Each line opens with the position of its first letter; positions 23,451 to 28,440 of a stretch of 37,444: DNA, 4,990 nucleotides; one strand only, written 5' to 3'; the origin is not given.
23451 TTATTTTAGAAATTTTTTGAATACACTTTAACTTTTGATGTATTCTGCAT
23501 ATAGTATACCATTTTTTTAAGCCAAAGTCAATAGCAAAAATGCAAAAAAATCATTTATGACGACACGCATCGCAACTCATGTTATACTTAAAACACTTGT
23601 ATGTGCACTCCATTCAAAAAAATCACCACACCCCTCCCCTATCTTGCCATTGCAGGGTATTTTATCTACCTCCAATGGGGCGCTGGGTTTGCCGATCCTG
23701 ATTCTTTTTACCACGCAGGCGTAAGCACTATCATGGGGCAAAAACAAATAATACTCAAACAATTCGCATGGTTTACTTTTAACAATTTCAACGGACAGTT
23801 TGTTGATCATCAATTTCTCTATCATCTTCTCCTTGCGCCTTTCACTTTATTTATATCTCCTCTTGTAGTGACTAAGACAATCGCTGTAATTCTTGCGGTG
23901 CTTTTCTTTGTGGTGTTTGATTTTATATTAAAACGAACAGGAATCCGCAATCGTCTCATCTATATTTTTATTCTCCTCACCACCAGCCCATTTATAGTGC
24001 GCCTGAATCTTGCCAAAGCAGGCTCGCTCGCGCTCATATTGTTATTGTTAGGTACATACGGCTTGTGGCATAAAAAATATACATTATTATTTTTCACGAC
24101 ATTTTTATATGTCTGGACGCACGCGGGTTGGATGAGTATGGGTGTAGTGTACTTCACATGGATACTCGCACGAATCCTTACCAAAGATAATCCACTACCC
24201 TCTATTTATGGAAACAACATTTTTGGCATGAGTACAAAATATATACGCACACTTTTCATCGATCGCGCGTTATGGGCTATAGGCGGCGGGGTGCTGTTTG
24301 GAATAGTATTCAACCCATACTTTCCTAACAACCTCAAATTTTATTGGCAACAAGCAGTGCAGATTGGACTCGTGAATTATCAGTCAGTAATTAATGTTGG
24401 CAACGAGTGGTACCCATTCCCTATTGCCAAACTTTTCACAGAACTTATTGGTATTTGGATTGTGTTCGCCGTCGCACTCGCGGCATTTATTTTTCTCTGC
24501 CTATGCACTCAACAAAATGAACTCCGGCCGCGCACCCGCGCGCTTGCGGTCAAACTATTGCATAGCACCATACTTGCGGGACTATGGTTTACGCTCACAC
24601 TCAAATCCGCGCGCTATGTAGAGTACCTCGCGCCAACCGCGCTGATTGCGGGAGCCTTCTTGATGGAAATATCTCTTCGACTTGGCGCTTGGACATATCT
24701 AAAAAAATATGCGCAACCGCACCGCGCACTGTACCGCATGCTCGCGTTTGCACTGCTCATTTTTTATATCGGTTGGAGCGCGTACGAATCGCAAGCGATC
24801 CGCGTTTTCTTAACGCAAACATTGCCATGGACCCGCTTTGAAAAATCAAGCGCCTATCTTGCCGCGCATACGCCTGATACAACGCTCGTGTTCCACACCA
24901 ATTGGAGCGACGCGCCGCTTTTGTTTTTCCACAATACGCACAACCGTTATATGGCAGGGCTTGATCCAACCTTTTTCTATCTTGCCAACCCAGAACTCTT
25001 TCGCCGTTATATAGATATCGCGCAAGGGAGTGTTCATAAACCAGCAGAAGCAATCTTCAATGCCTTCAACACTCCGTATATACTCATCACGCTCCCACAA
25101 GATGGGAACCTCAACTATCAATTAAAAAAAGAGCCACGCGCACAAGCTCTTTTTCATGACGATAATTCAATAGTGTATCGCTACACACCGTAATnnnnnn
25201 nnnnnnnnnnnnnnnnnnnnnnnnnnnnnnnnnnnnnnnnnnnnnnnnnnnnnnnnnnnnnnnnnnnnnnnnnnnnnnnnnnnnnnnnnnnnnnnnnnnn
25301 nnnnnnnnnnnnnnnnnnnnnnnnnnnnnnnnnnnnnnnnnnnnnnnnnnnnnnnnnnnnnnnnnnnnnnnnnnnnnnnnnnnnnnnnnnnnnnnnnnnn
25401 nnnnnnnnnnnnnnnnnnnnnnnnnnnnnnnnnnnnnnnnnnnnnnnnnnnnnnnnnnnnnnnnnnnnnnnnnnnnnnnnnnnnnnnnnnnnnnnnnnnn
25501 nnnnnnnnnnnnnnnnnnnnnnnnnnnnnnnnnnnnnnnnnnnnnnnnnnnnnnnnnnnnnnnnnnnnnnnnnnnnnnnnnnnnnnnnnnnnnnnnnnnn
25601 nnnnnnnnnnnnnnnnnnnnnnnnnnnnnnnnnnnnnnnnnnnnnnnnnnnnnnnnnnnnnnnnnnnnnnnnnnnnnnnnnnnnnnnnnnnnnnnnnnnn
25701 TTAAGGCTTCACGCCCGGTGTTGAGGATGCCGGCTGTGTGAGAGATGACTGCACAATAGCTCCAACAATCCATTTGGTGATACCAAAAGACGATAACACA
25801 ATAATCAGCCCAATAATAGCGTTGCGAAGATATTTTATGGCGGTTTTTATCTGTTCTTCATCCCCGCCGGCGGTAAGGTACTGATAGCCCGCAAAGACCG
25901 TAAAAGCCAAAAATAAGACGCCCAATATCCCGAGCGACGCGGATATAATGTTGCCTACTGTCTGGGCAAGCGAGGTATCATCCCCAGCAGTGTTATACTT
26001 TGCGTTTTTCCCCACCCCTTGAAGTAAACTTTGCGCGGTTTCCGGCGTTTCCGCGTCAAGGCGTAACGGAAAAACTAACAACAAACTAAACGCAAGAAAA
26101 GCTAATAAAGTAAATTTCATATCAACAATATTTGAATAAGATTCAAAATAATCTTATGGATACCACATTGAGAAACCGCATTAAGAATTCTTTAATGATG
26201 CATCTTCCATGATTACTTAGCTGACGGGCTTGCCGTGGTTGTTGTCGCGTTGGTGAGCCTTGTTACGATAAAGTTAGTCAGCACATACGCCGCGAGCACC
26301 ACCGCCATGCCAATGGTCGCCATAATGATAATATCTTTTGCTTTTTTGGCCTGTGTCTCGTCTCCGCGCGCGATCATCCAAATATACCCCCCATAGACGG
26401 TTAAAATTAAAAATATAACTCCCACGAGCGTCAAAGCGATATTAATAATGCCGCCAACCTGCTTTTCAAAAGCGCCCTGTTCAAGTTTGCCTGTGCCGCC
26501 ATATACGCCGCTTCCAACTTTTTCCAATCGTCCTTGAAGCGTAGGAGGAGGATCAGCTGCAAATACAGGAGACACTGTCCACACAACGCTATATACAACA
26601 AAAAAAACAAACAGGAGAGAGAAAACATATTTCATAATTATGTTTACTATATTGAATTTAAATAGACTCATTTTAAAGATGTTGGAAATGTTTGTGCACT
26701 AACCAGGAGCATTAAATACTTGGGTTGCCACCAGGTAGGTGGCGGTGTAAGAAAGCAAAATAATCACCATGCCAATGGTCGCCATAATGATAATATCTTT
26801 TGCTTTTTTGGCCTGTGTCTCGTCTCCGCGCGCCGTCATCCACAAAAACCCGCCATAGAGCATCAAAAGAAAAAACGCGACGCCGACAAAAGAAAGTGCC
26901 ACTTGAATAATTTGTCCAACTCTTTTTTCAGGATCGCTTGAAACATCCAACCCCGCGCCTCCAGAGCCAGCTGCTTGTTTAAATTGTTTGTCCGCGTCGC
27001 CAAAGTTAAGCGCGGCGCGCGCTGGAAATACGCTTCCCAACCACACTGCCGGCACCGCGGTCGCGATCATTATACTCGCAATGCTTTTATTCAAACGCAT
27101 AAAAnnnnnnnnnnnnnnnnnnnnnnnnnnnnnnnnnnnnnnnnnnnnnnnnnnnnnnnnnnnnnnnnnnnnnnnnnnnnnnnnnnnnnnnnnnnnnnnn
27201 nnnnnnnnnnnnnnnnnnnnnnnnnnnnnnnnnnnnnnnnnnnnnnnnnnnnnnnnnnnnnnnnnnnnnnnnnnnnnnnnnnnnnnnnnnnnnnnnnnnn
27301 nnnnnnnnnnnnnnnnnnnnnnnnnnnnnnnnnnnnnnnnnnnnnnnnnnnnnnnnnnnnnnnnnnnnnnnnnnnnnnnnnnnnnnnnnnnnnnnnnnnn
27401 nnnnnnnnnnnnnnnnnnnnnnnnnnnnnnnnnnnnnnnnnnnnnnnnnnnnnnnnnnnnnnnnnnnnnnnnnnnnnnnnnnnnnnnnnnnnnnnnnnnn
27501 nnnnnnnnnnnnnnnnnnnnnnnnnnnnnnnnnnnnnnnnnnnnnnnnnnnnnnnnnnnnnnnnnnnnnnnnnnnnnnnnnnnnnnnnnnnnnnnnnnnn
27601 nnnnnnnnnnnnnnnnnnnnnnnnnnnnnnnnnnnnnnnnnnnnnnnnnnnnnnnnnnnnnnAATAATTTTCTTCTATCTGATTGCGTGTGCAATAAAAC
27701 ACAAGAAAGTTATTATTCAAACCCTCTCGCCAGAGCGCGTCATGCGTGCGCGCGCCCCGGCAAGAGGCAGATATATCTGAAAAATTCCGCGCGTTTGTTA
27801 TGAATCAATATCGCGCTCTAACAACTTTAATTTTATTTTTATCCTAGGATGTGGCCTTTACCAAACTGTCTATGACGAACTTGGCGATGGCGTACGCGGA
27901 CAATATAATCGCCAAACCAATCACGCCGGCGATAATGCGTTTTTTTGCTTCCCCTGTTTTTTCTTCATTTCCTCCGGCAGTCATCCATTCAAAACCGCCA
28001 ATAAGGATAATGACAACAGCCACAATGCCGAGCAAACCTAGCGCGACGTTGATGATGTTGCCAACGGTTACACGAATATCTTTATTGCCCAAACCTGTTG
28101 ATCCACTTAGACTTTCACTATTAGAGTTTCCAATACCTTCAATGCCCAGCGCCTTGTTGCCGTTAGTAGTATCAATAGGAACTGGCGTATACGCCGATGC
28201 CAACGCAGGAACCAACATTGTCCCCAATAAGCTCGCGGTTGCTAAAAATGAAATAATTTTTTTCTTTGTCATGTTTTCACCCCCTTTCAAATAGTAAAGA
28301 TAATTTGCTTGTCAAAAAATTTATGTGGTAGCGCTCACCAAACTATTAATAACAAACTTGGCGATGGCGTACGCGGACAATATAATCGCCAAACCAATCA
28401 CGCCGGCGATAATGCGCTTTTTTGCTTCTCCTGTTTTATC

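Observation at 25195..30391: Tandem array of ten TrbC/VirB2-like pilin paralogs with no secretion machinery in the window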

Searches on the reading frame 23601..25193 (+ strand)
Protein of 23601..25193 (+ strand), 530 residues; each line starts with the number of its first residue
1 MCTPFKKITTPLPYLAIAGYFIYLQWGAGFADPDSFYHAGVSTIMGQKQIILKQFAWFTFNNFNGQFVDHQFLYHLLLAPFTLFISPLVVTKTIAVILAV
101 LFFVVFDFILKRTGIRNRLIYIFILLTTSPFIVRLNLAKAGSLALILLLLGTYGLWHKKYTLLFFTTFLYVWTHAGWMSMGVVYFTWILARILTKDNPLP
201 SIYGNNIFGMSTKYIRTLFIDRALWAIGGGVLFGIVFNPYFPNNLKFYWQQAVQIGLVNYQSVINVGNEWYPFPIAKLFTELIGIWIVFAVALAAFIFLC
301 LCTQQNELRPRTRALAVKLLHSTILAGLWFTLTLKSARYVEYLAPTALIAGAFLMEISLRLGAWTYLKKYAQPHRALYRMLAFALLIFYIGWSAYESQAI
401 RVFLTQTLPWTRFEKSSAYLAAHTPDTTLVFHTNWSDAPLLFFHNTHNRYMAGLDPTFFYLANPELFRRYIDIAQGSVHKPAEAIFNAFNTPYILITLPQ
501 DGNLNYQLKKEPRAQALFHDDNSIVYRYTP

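Call 5: search_protein_families(library=pfam, proteins=[window:23601-25193:+], max_evalue=0.001)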
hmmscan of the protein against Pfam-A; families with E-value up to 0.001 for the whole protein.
window:23601-25193:+ (530 aa): 0 families

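Call 38: search_protein_families(library=ncbifam, proteins=[window:23601-25193:+], max_evalue=0.01)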
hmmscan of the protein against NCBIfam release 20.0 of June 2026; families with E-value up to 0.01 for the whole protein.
window:23601-25193:+ (530 aa): 0 families

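Call 39: search_solved_structures(query=window:23601-25193:+, max_evalue=1)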
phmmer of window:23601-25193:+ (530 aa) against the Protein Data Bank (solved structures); distinct sequences matched with E-value up to 1: 0.

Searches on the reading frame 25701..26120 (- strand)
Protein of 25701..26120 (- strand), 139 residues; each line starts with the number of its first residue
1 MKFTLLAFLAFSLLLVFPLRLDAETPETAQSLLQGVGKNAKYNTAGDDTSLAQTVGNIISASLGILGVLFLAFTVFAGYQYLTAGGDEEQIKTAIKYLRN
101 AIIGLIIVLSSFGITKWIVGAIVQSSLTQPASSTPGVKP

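Call 3: search_protein_families(library=pfam, proteins=[window:25701-26120:-], max_evalue=0.01)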
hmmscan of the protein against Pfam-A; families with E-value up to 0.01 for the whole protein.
window:25701-26120:- (139 aa): 3 families
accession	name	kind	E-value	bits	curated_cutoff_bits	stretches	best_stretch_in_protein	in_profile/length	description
PF18895.5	T4SS_pilin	-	3.9e-11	43.3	26.6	1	49-118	3-71/71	Type IV secretion system pilin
PF01554.23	MatE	-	0.004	17.3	24.9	1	43-120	60-137/161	MatE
PF12263.13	DUF3611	-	0.0083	16.5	27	0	52-133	43-132/175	Protein of unknown function (DUF3611)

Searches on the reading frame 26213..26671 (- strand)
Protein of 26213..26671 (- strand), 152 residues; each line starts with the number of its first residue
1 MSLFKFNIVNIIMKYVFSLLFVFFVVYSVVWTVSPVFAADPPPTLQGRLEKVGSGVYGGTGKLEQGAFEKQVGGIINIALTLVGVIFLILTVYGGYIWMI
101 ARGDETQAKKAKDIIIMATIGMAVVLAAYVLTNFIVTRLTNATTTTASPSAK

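Call 3: search_protein_families(library=pfam, proteins=[window:26213-26671:-], max_evalue=0.01)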
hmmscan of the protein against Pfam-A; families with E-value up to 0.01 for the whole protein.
window:26213-26671:- (152 aa): 4 families
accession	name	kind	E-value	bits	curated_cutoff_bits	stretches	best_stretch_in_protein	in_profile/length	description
PF18895.5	T4SS_pilin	-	2.7e-08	34.2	26.6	1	74-135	11-71/71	Type IV secretion system pilin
PF02322.20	Cyt_bd_oxida_II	-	0.0062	16.4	35.6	1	71-135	147-212/302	Cytochrome bd terminal oxidase subunit II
PF04290.18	DctQ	-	0.0065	16.8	28.3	1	68-138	57-129/132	Tripartite ATP-independent periplasmic transporters, DctQ component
PF05987.18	DUF898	-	0.0099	15.5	28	1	65-143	170-253/336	Bacterial protein of unknown function (DUF898)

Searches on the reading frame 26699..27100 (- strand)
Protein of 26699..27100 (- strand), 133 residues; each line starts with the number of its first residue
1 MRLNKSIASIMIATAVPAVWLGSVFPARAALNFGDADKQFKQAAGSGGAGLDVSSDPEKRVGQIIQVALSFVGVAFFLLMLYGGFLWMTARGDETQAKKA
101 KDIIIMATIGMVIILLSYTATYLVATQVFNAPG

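Call 3: search_protein_families(library=pfam, proteins=[window:26699-27100:-], max_evalue=0.01)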
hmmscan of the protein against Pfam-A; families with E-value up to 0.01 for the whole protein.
window:26699-27100:- (133 aa): 2 families
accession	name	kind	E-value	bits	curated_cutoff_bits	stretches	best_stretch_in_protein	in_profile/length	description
PF18895.5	T4SS_pilin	-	1.5e-07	31.8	26.6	1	63-117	10-64/71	Type IV secretion system pilin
PF02322.20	Cyt_bd_oxida_II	-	0.0097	15.7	35.6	0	10-122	117-210/302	Cytochrome bd terminal oxidase subunit II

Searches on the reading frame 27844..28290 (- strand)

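Call 3: search_protein_families(library=pfam, proteins=[window:27844-28290:-], max_evalue=0.01)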
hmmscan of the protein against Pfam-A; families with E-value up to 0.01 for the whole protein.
window:27844-28290:- (148 aa): 2 families
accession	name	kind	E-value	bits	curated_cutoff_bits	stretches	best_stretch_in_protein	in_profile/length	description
PF18895.5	T4SS_pilin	-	6e-12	45.9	26.6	1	72-139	5-71/71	Type IV secretion system pilin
PF04956.18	TrbC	-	0.00022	21.8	27.9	0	70-138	35-97/98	TrbC/VIRB2 pilin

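Call 38: search_protein_families(library=ncbifam, proteins=[window:27844-28290:-], max_evalue=0.01)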
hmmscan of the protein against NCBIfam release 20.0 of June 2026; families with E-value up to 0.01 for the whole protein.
window:27844-28290:- (148 aa): 1 family
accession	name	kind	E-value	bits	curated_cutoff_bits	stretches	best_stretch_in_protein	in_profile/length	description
NF045849.1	ICE_MMCAP2_0565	equivalog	1.8e-09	37.2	40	1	76-141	13-78/80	Mbov_0395 family pilin-like conjugal transfer protein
